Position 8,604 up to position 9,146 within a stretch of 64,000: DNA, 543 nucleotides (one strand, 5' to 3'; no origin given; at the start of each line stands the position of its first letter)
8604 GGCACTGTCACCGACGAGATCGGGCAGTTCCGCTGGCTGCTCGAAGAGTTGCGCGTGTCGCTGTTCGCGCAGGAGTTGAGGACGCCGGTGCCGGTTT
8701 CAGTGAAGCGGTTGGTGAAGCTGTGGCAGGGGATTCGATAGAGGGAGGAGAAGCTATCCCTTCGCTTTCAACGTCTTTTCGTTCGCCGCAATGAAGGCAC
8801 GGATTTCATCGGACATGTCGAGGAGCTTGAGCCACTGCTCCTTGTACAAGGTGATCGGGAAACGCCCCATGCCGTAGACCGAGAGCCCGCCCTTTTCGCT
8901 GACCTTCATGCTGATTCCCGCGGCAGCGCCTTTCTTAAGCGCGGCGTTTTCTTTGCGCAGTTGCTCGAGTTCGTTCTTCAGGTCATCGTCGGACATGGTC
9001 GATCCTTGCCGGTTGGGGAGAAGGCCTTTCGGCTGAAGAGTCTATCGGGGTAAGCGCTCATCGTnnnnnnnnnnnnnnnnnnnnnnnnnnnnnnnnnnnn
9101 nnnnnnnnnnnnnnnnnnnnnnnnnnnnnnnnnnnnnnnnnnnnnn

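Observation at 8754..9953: ParS/MbcA-type antitoxin with no RES toxin, translationally coupled to a 51-codon ORF and a 110-aa unknown protein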

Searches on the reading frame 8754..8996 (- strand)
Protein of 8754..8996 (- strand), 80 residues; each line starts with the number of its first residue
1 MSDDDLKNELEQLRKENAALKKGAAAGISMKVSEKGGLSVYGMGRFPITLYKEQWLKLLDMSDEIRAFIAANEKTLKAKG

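Call 4: search_protein_families(library=pfam, proteins=[window:8754-8996:-], max_evalue=1)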
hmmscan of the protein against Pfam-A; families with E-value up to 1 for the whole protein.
window:8754-8996:- (80 aa): 3 families
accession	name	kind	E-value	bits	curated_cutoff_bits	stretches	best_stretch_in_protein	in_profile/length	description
PF00831.28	Ribosomal_L29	-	0.042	14.3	24.5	1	1-27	6-32/57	Ribosomal L29 protein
PF05812.17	Herpes_BLRF2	-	0.099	13.2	25.8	1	3-24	4-25/119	Herpesvirus BLRF2 protein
PF04977.20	DivIC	-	0.24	11.7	28.9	0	5-22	28-45/80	Septum formation initiator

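Call 5: search_protein_families(library=ncbifam, proteins=[window:8754-8996:-], max_evalue=1)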
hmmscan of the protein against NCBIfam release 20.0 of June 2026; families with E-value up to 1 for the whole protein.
window:8754-8996:- (80 aa): 1 family
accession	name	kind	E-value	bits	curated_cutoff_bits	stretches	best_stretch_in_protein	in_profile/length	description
TIGR00012.1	L29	equivalog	0.01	15.9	22.6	1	1-31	5-35/56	50S ribosomal protein L29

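Call 6: search_protein_families(library=padloc, proteins=[window:8754-8996:-], max_evalue=1)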
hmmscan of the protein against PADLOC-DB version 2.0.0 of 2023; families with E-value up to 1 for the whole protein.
window:8754-8996:- (80 aa): 0 families

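Call 7: search_protein_families(library=phrogs, proteins=[window:8754-8996:-], max_evalue=1)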
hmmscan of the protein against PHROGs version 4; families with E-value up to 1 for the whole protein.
window:8754-8996:- (80 aa): 5 families
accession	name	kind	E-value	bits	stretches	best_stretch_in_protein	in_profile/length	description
phrog_3671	-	unknown function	0.027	15.7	1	4-22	53-71/87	-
phrog_10152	-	lysis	0.072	14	1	5-30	87-112/124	Rz-like spanin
phrog_6664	-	unknown function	0.075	14.5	0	4-23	62-81/97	-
phrog_3507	-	unknown function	0.24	13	1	4-34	70-100/102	-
phrog_20058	-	unknown function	0.4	12.5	0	7-22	64-79/98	-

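Call 28: find_homologous_proteins(query=window:8754-8996:-, max_evalue=0.01)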
Query window:8754-8996:- (80 aa): 8000 proteins with E <= 0.01 among 8000 candidates; the best 120 are listed.
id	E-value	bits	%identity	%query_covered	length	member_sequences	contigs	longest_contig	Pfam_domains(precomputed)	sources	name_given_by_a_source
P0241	1.4e-43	163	100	100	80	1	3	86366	-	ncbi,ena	-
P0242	2.5e-41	156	95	100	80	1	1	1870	-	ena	-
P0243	3.2e-41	155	95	100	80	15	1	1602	-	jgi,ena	-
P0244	4.5e-41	155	93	100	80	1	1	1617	-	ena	-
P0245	4.7e-41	155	95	100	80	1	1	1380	-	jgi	jgi:hypothetical protein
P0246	1.2e-40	154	94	100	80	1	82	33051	-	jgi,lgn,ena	jgi:hypothetical protein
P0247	1.4e-40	153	91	100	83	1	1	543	-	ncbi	-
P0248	1.7e-40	153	93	100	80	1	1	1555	-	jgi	-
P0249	1.7e-40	153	94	100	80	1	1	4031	-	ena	-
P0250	1.9e-40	153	91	100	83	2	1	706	-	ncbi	-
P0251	3.0e-40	152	93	100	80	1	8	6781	-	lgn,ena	-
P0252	3.4e-40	152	93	100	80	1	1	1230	-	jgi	jgi:hypothetical protein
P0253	4.3e-40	152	93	100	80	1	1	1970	-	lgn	-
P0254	4.4e-40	152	93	100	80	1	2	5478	-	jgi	jgi:hypothetical protein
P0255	4.6e-40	152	93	100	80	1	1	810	-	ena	-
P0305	1.7e-38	147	89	100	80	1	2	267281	-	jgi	jgi:hypothetical protein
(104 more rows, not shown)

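Call 30: find_encoding_contigs(protein=P0305, flank=5000, max_places=3)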
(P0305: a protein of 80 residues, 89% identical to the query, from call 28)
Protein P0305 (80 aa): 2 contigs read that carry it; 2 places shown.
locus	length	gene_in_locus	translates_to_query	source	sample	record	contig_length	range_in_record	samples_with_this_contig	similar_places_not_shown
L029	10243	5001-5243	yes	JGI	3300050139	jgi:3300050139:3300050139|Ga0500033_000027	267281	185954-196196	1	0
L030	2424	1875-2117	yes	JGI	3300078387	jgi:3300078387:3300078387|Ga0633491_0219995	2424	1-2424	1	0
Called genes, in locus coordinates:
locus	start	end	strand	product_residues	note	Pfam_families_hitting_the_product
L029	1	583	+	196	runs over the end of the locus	-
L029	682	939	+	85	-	-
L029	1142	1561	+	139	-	-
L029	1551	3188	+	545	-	-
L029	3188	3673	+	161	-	PF18563:TubC_N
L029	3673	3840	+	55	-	-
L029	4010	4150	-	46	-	-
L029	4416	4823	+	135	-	PF07681:DoxX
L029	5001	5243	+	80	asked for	-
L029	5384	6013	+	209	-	PF11795:DUF3322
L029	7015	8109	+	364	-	PF05257:CHAP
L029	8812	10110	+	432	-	PF03137:OATP (faint), PF07690:MFS_1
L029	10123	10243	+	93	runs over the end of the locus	PF00216:Bac_DNA_binding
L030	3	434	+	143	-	?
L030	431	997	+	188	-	PF02775:TPP_enzyme_C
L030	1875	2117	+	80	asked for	-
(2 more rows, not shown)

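Call 31: find_encoding_contigs(protein=P0246, flank=5000, max_places=6)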
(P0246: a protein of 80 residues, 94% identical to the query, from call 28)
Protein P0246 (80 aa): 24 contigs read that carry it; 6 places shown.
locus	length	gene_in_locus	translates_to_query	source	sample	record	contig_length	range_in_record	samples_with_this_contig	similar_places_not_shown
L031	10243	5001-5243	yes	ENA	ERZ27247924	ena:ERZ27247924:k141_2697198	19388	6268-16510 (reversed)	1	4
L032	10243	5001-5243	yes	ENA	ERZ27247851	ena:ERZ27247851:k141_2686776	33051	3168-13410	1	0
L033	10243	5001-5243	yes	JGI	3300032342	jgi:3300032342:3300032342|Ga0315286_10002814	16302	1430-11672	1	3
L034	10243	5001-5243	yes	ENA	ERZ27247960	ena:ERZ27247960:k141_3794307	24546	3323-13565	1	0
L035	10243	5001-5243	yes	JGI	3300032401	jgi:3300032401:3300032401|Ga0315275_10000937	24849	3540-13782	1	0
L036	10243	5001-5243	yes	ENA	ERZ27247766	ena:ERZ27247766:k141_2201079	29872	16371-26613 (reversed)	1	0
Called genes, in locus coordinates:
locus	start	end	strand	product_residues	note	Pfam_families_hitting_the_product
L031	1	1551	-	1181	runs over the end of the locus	-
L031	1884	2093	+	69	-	-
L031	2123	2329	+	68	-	PF24113:DUF7387 (weak)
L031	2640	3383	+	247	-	PF13302:Acetyltransf_3, PF00583:Acetyltransf_1 (weak)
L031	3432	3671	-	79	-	-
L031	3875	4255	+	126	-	-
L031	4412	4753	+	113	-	PF01797:Y1_Tnp (weak)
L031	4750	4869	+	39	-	-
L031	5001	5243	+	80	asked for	-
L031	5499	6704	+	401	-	PF02547:Queuosine_synth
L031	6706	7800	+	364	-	PF01702:TGT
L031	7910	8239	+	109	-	PF02699:YajC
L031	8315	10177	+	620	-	PF13721:SecD-TM1, PF21760:SecD_1st, PF22599:SecDF_P1_head, PF02355:SecD_SecF_C, PF03176:MMPL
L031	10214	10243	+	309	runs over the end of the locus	PF07549:Sec_GG, PF02355:SecD_SecF_C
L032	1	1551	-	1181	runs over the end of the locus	-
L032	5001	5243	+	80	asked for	-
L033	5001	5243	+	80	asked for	-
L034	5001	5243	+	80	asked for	-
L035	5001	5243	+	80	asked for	-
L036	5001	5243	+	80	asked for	-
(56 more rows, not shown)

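Call 50: predict_structure(alignment_id=A5)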
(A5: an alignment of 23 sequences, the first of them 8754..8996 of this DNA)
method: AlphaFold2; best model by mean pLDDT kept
length: 80 residues; sequences in the alignment: 23
mean_pLDDT: 73.3   pTM: 0.54
mean pLDDT of the five models: 73.3, 72.4, 62.6, 57.6, 55.8
residues with pLDDT >= 90: 0; 70-90: 50; 50-70: 30; < 50: 0
segments of 3 or more residues with pLDDT < 50: none
pLDDT, mean of each block of 10 residues (from residue 1): 63 69 65 82 71 78 82 77
secondary structure, 60 per line:
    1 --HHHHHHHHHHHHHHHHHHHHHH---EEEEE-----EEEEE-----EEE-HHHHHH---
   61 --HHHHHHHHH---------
elements in order: H3-24 E28-32 E38-42 E48-50 H52-57 H63-71

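Call 55: fold_search(model_id=the predicted structure, library=pdb)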
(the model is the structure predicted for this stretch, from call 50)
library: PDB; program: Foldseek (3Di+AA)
matches with E <= 10: 164; with E <= 0.001: 0
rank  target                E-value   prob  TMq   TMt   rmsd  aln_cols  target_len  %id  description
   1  4h6y_A                1.2e+00  0.12  0.31  0.08   9.2        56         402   18  Crystal structure of the DH-PH-PH domain of FARP1 (released 2013-03-13)
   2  4dzo_A                1.4e+00  0.04  0.22  0.15  17.4        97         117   12  Structure of Human Mad1 C-terminal Domain Reveals Its Involvement in Kinetochore Targeting (released 2012-04-11)
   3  3kz5_B                1.7e+00  0.09  0.24  0.37   9.7        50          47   18  Structure of cdomain (released 2010-03-31)
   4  2ldy_MODEL_1_A        1.7e+00  0.08  0.31  0.16  11.1        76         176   17  Solution structure of the RMM-CTD domains of human LINE-1 ORF1p (released 2011-09-21)
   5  2ykq_C                1.8e+00  0.09  0.30  0.14  11.8        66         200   20  Structure of the human LINE-1 ORF1p trimer (released 2011-08-10)
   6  2ykp_A                1.8e+00  0.09  0.31  0.14  11.7        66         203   20  Structure of the human LINE-1 ORF1p trimer (released 2011-08-10)
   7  6fto_C                2.5e+00  0.14  0.36  0.38   3.7        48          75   12  Crystal structure of the Chp2 chromoshadow domain in complex with N-terminal domain of chromatin remodeler Mit1 (released 2019-03-27)
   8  1u8r_H                2.6e+00  0.16  0.27  0.10   1.2        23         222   22  Crystal Structure of an IdeR-DNA Complex Reveals a Conformational Change in Activated IdeR for Base-specific Interacti (released 2004-10-05)
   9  2ykp_C                2.6e+00  0.08  0.30  0.14  11.7        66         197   20  Structure of the human LINE-1 ORF1p trimer (released 2011-08-10)
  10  1lql_J                2.8e+00  0.06  0.25  0.15   6.6        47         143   15  Crystal structure of OsmC like protein from Mycoplasma pneumoniae (released 2003-08-05)
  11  6bzn_D                3.0e+00  0.10  0.23  0.04   1.7        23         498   22  Crystal structure of halogenase PltM (released 2019-03-20)
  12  2ykq_A                3.0e+00  0.07  0.30  0.14  11.8        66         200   20  Structure of the human LINE-1 ORF1p trimer (released 2011-08-10)
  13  2yko_A                3.2e+00  0.07  0.30  0.14  11.7        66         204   20  Structure of the human LINE-1 ORF1p trimer (released 2011-08-10)
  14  2ykp_B                3.2e+00  0.06  0.31  0.14  11.0        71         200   18  Structure of the human LINE-1 ORF1p trimer (released 2011-08-10)
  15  4v1u_B                3.2e+00  0.03  0.22  0.04  10.5        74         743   15  Heterocyclase in complex with substrate and Cofactor (released 2015-01-14)
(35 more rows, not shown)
